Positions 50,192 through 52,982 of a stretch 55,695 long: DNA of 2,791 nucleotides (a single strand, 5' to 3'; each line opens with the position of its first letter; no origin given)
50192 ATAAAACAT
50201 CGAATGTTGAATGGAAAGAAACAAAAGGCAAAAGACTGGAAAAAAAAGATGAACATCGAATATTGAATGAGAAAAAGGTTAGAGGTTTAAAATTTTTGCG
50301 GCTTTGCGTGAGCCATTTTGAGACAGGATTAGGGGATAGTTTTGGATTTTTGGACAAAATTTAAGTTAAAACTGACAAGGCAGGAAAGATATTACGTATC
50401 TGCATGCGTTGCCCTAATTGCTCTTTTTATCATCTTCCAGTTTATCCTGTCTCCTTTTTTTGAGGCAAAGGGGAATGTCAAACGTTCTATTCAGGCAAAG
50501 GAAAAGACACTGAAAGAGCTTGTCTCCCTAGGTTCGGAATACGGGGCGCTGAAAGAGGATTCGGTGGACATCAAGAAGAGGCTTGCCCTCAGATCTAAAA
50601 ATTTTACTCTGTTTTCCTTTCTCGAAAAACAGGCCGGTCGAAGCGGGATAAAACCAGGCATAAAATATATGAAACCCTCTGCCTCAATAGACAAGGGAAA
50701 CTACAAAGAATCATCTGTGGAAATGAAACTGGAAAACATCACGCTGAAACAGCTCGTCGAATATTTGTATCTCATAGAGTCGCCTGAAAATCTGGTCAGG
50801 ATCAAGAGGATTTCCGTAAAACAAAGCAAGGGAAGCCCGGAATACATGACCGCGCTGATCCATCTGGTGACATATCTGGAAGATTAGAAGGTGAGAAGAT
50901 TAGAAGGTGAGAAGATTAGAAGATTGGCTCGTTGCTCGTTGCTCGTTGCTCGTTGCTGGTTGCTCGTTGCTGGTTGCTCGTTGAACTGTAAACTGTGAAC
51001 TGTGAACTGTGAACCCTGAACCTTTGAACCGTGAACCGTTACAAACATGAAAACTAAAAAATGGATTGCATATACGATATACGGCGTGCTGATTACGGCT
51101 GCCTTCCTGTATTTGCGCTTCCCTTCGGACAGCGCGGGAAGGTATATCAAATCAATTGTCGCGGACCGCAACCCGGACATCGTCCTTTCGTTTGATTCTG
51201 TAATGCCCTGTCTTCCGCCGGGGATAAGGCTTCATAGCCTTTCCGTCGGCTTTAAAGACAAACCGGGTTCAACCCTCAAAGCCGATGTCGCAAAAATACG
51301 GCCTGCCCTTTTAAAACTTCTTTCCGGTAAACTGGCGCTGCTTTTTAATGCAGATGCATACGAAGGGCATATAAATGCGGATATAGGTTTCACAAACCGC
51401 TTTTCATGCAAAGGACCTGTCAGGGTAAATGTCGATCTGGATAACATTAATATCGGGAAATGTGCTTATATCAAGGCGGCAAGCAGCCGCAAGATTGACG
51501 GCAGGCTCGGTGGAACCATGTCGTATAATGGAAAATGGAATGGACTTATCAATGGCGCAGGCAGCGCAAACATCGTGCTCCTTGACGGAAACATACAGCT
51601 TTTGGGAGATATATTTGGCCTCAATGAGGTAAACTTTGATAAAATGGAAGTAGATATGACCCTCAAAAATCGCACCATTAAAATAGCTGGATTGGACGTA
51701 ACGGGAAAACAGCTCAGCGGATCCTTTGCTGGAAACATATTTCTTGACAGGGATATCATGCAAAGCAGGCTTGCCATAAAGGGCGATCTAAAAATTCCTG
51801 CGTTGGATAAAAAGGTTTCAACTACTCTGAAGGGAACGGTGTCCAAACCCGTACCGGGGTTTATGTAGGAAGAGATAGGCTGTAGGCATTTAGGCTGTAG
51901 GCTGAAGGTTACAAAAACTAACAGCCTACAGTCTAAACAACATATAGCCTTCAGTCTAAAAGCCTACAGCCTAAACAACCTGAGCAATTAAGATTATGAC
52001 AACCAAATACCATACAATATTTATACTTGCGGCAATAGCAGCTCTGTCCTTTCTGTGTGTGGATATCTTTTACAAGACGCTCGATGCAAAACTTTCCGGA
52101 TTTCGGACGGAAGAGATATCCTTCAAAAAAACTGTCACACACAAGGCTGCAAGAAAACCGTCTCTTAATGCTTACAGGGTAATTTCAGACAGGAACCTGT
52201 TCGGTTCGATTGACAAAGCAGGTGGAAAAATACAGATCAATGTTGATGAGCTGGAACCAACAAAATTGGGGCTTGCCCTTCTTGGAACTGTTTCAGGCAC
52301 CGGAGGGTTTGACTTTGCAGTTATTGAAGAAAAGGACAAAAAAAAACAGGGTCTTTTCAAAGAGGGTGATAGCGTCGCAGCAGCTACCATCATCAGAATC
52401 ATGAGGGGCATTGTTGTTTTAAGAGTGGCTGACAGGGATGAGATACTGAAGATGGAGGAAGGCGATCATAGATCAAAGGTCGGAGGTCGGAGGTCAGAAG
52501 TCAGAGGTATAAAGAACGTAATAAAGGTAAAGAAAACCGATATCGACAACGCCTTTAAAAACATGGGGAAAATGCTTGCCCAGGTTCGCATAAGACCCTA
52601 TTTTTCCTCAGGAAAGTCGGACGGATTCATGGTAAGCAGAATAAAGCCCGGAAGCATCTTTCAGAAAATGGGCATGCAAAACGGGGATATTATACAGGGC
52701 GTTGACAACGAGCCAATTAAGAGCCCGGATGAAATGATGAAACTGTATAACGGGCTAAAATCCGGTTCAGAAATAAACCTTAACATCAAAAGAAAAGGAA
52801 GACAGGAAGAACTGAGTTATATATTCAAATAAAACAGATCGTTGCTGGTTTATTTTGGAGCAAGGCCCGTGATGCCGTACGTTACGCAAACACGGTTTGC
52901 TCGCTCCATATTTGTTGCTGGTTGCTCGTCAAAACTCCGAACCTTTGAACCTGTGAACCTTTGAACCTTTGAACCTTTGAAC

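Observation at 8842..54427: Many intergenic spacers hold 7- or 8-nt tandem arrays drawn from a few unit families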

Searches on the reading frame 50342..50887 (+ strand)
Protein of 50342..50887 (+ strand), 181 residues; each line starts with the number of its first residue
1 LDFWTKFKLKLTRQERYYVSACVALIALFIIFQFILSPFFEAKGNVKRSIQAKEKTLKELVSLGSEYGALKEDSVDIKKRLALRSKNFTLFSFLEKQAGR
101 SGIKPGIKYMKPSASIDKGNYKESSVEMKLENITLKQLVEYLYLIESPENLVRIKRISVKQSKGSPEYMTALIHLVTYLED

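Call 13: search_protein_families(library=pfam, proteins=[window:50342-50887:+])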
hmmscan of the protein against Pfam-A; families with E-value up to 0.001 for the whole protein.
window:50342-50887:+ (181 aa): 1 family
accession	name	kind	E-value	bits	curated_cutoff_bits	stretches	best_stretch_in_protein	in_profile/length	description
PF04612.17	T2SSM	-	2.6e-06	28.2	27.8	1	11-160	11-142/160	Type II secretion system (T2SS), protein M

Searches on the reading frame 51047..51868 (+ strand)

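Call 13: search_protein_families(library=pfam, proteins=[window:51047-51868:+])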
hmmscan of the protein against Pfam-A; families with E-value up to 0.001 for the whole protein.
window:51047-51868:+ (273 aa): 0 families

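Call 66: search_protein_families(library=ncbifam, proteins=[window:51047-51868:+])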
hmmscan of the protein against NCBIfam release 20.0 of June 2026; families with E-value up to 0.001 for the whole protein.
window:51047-51868:+ (273 aa): 1 family
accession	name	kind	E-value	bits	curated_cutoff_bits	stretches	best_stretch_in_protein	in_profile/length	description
TIGR04411.1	T2SS_GspN_Lepto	equivalog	4.3e-29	101.9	50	1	3-250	2-242/280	type II secretion system protein GspN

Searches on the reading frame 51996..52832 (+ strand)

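Call 13: search_protein_families(library=pfam, proteins=[window:51996-52832:+])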
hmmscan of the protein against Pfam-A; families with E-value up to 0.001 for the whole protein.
window:51996-52832:+ (278 aa): 4 families
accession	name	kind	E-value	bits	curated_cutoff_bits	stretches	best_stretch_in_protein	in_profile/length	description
PF13180.12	PDZ_2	-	3.8e-10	40.3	27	1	208-273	11-76/80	PDZ domain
PF11356.14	T2SSC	-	1.2e-08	35.4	27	1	14-152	4-140/141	Type II secretion system protein C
PF17820.7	PDZ_6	-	2.5e-06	27.6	27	1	213-246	2-35/54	PDZ domain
PF00595.29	PDZ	-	5.8e-05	23.8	23.2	1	208-264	24-80/81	PDZ domain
